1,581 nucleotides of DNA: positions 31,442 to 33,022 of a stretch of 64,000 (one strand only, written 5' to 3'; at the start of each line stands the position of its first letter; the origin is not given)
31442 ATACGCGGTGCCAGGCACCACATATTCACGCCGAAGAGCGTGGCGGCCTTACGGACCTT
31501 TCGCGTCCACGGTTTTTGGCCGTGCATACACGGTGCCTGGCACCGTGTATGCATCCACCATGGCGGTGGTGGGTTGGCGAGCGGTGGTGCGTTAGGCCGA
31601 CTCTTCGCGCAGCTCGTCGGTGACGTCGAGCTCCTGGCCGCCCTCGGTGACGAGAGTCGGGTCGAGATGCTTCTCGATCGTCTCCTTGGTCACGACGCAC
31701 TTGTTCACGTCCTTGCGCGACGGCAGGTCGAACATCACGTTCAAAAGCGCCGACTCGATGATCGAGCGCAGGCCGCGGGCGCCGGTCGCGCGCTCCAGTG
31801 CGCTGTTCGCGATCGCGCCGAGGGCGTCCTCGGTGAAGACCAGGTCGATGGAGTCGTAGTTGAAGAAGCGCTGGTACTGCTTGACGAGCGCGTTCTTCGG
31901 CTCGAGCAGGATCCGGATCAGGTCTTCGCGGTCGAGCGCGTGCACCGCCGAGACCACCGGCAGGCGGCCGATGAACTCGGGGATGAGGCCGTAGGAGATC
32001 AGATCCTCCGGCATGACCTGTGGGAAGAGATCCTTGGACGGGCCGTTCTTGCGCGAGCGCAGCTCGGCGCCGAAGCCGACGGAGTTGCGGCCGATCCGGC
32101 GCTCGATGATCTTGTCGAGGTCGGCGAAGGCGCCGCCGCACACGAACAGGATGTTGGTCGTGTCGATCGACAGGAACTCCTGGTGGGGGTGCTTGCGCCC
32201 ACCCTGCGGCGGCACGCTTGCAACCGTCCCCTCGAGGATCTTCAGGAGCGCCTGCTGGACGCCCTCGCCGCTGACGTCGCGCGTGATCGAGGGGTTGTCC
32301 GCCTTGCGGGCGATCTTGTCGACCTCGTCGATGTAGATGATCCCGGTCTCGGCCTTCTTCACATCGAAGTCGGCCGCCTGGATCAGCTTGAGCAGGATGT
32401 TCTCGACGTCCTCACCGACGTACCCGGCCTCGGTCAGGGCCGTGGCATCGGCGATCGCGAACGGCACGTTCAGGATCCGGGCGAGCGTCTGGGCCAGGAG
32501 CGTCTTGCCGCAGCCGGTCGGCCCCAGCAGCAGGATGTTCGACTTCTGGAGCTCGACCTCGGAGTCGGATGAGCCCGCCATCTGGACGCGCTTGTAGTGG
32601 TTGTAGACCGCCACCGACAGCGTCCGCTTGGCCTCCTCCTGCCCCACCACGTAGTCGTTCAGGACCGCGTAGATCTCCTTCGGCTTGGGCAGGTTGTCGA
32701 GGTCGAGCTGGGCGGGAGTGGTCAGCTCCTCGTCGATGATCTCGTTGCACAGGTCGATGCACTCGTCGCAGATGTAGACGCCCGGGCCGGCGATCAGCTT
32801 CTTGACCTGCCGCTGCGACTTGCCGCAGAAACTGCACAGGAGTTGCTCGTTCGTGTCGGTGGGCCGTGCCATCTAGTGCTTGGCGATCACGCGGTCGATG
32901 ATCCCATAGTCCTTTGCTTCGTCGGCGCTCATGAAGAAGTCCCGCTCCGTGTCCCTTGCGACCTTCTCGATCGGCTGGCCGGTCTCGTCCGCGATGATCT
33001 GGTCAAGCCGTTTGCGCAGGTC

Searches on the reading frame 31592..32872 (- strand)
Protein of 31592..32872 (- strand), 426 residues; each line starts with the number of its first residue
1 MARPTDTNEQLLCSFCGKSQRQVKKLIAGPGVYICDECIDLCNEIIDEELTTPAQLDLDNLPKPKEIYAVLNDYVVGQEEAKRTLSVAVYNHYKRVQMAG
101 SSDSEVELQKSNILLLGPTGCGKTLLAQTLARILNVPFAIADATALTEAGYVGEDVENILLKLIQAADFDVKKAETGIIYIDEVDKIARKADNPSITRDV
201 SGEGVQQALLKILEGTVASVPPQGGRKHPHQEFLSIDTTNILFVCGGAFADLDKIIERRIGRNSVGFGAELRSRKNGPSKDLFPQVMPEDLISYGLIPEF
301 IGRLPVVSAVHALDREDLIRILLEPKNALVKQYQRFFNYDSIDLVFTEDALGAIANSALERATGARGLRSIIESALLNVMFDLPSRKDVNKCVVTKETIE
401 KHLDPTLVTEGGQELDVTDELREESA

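Call 99: find_encoding_contigs(protein=window:31592-32872:-, flank=10000, max_places=10)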
Protein window:31592-32872:- (426 aa): 10 contigs read that carry it; 10 places shown.
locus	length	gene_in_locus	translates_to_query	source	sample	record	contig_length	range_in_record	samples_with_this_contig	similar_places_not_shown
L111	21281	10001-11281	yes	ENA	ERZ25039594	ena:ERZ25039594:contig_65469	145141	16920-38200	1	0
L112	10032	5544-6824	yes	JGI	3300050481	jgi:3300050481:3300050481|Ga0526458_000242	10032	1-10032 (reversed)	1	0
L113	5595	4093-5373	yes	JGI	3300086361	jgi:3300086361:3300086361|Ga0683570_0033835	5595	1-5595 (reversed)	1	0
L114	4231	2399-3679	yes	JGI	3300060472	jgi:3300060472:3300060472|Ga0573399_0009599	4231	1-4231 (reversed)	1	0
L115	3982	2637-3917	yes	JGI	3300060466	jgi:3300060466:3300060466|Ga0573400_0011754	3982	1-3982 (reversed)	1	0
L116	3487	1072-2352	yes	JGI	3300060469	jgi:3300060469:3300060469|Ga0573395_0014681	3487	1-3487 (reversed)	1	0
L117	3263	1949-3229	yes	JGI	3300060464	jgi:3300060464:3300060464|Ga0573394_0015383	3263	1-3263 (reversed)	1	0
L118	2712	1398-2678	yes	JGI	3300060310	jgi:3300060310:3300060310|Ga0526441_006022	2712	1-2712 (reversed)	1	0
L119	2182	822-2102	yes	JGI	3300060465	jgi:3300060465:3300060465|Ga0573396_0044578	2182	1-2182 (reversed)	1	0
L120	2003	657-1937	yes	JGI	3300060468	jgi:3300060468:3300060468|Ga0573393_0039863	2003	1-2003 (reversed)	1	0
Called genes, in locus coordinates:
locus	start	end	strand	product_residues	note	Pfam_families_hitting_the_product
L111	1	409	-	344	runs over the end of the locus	PF04185:Phosphoesterase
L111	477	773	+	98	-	-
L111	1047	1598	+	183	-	PF00072:Response_reg, PF00486:Trans_reg_C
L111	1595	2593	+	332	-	PF00672:HAMP, PF26769:HAMP_PhoQ (weak), PF00512:HisKA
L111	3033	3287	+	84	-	-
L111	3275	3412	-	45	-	-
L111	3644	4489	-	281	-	-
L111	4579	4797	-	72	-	-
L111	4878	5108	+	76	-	-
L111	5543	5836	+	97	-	-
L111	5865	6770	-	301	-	-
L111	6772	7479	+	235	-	PF00999:Na_H_Exchanger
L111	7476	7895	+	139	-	PF00999:Na_H_Exchanger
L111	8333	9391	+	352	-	PF00254:FKBP_C, PF05698:Trigger_C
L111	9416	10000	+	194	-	PF00574:CLP_protease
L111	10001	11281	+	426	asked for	PF06689:zf-C4_ClpX, PF05496:RuvB_N (weak), PF01078:Mg_chelatase (faint), PF00004:AAA, PF07724:AAA_2, PF07728:AAA_5 (weak), PF10431:ClpB_D2-small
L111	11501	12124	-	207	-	PF01810:LysE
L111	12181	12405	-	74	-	-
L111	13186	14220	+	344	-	PF00133:tRNA-synt_1, PF09334:tRNA-synt_1g (faint)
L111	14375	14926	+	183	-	PF10458:Val_tRNA-synt_C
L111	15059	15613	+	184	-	-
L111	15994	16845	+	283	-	PF12773:DZR, PF13248:Zn_ribbon_3 (faint), PF00334:NDK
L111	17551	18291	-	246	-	-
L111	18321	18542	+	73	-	PF06723:MreB_Mbl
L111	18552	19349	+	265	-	PF02673:BacA (weak)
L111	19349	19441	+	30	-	-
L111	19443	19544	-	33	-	-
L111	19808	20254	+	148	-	-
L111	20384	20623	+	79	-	PF04085:MreC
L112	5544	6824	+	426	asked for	PF06689:zf-C4_ClpX, PF05496:RuvB_N (weak), PF01078:Mg_chelatase (faint), PF00004:AAA, PF07724:AAA_2, PF07728:AAA_5 (weak), PF10431:ClpB_D2-small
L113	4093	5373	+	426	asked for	PF06689:zf-C4_ClpX, PF05496:RuvB_N (weak), PF01078:Mg_chelatase (faint), PF00004:AAA, PF07724:AAA_2, PF07728:AAA_5 (weak), PF10431:ClpB_D2-small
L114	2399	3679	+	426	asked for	PF06689:zf-C4_ClpX, PF05496:RuvB_N (weak), PF01078:Mg_chelatase (faint), PF00004:AAA, PF07724:AAA_2, PF07728:AAA_5 (weak), PF10431:ClpB_D2-small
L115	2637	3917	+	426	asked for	PF06689:zf-C4_ClpX, PF05496:RuvB_N (weak), PF01078:Mg_chelatase (faint), PF00004:AAA, PF07724:AAA_2, PF07728:AAA_5 (weak), PF10431:ClpB_D2-small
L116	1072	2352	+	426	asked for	PF06689:zf-C4_ClpX, PF05496:RuvB_N (weak), PF01078:Mg_chelatase (faint), PF00004:AAA, PF07724:AAA_2, PF07728:AAA_5 (weak), PF10431:ClpB_D2-small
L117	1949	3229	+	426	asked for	PF06689:zf-C4_ClpX, PF05496:RuvB_N (weak), PF01078:Mg_chelatase (faint), PF00004:AAA, PF07724:AAA_2, PF07728:AAA_5 (weak), PF10431:ClpB_D2-small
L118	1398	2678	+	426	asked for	PF06689:zf-C4_ClpX, PF05496:RuvB_N (weak), PF01078:Mg_chelatase (faint), PF00004:AAA, PF07724:AAA_2, PF07728:AAA_5 (weak), PF10431:ClpB_D2-small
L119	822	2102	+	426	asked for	PF06689:zf-C4_ClpX, PF05496:RuvB_N (weak), PF01078:Mg_chelatase (faint), PF00004:AAA, PF07724:AAA_2, PF07728:AAA_5 (weak), PF10431:ClpB_D2-small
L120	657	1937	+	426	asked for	PF06689:zf-C4_ClpX, PF05496:RuvB_N (weak), PF01078:Mg_chelatase (faint), PF00004:AAA, PF07724:AAA_2, PF07728:AAA_5 (weak), PF10431:ClpB_D2-small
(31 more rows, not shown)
